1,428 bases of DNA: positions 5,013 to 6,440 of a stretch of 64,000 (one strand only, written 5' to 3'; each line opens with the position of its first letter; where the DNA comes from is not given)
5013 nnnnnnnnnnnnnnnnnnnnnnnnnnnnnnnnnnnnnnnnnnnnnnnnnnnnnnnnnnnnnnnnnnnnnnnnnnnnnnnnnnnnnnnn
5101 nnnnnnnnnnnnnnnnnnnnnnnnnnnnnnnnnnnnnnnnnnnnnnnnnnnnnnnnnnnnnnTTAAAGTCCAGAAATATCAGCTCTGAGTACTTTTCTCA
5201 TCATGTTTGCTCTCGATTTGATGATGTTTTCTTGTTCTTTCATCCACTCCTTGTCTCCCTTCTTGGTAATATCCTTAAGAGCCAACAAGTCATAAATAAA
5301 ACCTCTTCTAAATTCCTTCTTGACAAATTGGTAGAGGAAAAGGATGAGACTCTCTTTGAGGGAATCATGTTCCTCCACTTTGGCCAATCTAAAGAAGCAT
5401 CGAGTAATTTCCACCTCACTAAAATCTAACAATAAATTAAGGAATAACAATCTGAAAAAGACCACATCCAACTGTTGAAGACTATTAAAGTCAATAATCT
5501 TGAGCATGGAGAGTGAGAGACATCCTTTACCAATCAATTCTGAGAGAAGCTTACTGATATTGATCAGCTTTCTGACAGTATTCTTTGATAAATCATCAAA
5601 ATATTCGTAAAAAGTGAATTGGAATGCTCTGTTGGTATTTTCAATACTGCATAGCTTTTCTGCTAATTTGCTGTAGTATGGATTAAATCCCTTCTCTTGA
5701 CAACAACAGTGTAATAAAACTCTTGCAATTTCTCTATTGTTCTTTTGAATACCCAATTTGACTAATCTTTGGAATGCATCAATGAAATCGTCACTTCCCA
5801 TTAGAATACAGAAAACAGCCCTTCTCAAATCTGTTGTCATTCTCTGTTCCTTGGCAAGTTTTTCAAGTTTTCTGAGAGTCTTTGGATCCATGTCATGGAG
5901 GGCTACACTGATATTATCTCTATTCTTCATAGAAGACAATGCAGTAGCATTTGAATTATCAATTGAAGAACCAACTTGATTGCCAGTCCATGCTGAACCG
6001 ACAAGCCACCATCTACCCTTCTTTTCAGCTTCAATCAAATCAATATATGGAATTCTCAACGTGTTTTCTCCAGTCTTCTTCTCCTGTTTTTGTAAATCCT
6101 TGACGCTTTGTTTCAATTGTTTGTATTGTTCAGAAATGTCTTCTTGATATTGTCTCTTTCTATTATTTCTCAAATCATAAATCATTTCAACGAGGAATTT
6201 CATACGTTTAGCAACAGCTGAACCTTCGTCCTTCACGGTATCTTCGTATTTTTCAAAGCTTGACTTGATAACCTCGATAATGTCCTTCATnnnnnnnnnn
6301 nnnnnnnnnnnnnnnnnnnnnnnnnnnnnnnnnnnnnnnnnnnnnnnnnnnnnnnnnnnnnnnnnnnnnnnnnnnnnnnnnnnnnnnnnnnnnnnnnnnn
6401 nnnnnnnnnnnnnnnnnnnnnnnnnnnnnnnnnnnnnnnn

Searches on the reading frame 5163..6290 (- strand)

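Call 65: search_protein_families(library=pfam, max_evalue=0.001, proteins=[window:5163-6290:-])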
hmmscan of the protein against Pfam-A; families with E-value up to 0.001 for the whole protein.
window:5163-6290:- (375 aa): 1 family
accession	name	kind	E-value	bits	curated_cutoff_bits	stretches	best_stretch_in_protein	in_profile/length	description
PF02847.23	MA3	-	4.9e-20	72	23.2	1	155-258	1-112/113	MA3 domain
